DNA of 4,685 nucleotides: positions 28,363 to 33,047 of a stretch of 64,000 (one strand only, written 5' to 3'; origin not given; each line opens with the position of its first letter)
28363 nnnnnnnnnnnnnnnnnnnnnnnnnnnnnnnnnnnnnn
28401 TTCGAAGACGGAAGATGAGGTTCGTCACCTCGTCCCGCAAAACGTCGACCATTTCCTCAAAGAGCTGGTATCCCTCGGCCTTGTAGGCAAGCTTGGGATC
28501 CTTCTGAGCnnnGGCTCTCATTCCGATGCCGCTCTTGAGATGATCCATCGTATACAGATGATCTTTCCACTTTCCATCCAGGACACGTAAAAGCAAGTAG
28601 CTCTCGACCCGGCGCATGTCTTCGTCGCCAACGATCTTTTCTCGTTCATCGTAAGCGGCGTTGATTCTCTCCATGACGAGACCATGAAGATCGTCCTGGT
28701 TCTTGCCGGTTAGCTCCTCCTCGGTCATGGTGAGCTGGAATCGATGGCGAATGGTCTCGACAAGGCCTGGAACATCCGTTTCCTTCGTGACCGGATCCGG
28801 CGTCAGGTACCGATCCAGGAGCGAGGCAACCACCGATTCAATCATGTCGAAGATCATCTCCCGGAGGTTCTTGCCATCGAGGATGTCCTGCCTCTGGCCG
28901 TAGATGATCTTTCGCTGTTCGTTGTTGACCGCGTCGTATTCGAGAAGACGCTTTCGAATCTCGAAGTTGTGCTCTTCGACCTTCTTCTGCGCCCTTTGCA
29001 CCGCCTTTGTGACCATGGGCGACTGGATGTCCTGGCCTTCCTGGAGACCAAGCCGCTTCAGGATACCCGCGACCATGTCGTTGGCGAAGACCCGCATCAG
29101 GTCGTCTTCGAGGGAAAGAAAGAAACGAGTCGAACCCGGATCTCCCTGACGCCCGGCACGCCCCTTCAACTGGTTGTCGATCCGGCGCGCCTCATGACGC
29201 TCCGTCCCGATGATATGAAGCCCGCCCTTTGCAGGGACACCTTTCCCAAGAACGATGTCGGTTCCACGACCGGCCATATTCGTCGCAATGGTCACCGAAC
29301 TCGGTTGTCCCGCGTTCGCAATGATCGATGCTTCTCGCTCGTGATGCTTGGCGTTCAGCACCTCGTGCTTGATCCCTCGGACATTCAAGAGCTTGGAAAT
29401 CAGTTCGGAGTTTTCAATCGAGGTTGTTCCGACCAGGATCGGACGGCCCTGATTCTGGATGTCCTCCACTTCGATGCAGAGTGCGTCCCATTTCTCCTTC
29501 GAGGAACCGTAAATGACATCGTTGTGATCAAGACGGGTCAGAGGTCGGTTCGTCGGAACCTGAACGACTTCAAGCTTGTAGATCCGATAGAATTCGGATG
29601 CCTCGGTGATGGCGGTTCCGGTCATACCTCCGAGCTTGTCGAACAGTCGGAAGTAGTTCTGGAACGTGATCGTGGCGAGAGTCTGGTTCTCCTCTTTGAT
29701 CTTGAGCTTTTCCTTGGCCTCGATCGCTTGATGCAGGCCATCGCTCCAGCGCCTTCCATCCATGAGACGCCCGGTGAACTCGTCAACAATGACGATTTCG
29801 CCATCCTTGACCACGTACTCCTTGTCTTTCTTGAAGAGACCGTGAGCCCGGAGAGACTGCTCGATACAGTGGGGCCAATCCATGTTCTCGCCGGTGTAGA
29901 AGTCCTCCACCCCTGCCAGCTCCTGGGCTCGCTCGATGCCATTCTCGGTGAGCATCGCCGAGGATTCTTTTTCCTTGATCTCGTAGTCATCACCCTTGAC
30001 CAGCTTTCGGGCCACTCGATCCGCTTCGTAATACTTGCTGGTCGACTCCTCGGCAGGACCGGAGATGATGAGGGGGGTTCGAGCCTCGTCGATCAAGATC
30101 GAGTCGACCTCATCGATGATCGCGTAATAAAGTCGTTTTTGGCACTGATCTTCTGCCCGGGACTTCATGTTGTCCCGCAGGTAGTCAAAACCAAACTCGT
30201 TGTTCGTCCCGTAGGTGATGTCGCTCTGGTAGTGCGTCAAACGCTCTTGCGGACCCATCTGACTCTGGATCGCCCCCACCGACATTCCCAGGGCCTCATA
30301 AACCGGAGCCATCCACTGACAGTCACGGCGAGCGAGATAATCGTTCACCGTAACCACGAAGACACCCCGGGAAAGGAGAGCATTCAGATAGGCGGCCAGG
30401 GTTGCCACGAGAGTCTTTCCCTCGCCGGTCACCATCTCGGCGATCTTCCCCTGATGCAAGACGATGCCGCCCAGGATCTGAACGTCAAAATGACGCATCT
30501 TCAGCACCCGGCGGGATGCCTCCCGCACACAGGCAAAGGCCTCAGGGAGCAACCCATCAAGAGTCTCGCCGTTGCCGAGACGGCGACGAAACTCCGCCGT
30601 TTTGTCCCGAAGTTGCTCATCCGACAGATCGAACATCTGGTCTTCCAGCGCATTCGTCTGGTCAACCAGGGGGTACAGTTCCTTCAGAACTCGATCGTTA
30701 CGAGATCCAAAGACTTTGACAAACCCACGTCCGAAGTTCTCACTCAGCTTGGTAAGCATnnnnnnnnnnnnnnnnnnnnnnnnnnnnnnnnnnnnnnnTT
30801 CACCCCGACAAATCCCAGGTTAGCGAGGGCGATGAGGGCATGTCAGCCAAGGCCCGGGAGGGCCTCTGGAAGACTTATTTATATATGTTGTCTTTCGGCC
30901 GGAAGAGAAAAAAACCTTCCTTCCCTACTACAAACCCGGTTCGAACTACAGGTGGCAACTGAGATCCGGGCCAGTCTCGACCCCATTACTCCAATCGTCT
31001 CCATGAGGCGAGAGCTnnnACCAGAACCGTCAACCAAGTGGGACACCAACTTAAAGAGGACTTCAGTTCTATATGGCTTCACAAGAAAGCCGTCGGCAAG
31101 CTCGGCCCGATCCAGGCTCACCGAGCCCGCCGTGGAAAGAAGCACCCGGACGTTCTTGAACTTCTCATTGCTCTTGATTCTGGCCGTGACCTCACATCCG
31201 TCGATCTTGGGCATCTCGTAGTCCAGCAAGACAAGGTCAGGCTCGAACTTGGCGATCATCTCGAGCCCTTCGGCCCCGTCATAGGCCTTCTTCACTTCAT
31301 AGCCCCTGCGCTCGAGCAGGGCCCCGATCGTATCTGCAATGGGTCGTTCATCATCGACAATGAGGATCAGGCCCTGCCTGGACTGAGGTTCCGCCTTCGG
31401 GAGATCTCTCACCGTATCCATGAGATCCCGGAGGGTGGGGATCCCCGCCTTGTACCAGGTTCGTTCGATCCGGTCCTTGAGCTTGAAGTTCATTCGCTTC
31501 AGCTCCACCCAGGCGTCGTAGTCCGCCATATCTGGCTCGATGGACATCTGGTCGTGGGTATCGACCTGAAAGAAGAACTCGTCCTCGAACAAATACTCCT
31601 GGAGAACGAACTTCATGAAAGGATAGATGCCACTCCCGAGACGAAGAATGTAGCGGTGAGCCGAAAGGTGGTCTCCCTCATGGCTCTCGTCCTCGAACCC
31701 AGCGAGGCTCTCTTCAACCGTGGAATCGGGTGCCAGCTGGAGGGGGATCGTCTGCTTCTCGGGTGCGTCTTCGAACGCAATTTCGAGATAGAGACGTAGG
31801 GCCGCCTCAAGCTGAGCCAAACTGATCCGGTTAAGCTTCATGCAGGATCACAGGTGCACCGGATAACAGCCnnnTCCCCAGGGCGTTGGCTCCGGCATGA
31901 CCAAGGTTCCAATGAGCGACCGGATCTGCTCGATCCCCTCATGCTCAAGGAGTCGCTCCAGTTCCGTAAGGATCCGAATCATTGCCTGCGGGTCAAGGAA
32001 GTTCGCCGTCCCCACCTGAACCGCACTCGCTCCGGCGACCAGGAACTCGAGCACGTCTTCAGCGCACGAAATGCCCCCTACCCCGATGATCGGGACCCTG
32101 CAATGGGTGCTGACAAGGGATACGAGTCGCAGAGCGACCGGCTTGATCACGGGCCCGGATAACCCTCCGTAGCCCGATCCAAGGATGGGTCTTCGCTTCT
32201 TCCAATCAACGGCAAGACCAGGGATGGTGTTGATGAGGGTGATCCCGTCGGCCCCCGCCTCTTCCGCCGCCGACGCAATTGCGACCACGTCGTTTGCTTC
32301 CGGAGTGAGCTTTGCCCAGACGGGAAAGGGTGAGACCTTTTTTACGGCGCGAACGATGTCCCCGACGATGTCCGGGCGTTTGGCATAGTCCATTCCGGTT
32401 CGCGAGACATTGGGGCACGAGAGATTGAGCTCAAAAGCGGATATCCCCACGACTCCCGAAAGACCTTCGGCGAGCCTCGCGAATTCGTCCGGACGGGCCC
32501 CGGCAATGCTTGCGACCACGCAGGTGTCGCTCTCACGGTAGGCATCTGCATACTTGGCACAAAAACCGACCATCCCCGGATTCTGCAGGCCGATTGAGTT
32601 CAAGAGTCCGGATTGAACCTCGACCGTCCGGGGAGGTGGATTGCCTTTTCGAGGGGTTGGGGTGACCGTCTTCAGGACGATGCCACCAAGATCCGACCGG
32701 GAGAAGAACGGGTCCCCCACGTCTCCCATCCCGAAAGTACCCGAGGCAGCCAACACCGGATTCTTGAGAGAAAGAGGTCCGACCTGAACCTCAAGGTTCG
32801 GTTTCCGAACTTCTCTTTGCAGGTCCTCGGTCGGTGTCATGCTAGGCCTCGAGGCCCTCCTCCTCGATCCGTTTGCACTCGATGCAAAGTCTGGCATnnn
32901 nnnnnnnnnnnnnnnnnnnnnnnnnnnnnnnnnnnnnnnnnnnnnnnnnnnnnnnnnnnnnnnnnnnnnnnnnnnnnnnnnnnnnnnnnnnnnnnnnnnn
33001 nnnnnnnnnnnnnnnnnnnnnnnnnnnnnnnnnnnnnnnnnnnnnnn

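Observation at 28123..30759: secA is one continuous reading frame interrupted by a single in-frame TAG at a conserved tyrosine codon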

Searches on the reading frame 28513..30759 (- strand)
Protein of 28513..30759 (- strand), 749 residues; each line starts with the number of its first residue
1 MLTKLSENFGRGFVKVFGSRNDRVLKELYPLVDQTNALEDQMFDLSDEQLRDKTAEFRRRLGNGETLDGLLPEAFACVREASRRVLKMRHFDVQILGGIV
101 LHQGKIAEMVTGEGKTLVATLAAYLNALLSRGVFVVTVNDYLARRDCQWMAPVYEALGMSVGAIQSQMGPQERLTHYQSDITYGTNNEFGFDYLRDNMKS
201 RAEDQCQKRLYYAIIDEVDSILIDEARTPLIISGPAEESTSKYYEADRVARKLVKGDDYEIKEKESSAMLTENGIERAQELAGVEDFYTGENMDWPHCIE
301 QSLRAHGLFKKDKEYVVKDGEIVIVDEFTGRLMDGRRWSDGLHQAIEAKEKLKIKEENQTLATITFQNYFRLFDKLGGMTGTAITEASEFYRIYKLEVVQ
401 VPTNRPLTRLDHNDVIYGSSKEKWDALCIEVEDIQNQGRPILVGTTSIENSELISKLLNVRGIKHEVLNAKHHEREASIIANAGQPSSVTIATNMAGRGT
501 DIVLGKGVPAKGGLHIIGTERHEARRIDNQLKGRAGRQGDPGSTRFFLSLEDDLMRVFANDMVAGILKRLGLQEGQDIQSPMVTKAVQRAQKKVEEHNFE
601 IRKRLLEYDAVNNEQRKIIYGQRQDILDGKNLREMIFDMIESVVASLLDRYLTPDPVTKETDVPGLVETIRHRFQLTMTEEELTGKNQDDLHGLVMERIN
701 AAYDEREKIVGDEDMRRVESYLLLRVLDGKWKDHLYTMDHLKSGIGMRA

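Call 34: search_protein_families(library=pfam, proteins=[window:28513-30759:-], max_evalue=0.001)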
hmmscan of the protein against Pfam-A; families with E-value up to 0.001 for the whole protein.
window:28513-30759:- (749 aa): 6 families
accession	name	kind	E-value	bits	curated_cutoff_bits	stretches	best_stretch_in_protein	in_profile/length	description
PF07517.20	SecA_DEAD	-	2e-126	421.6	24.6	1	15-390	3-289/290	SecA DEAD-like domain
PF21090.3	P-loop_SecA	-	4.5e-76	255.5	27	2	406-506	1-101/205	SecA P-loop domain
PF07516.18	SecA_SW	-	5e-50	170.8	26.7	1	578-749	2-163/200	SecA Wing and Scaffold domain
PF01043.26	SecA_PP_bind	-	2.2e-41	141.3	23.5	1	239-347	2-110/110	SecA preprotein cross-linking domain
PF00270.35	DEAD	-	2.1e-05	24.8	26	1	106-223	18-131/167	DEAD/DEAH box helicase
PF00271.37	Helicase_C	-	0.00085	20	23.5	0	423-538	2-109/110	Helicase conserved C-terminal domain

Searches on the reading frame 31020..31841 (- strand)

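Call 13: search_protein_families(library=pfam, proteins=[window:31020-31841:-])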
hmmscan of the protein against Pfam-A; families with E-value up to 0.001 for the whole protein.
window:31020-31841:- (274 aa): 1 family
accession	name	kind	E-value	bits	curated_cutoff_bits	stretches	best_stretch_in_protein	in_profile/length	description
PF00072.30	Response_reg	-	4.1e-21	75.7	30.2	1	159-266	1-110/111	Response regulator receiver domain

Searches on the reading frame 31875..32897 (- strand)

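Call 13: search_protein_families(library=pfam, proteins=[window:31875-32897:-])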
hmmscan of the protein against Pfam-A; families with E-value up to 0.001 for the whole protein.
window:31875-32897:- (341 aa): 4 families
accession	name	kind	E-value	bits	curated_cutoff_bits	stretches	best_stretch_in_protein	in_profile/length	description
PF01180.27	DHO_dh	-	1.5e-71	241.4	27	1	35-317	2-291/291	Dihydroorotate dehydrogenase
PF03060.21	NMO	-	3.7e-07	30.3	28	1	240-298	164-224/331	Nitronate monooxygenase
PF01207.24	Dus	-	1.6e-06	27.9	20.4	1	123-221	52-157/311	Dihydrouridine synthase (Dus)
PF00977.27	His_biosynth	-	6.9e-05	22.8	23.6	0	254-312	60-118/228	Histidine biosynthesis protein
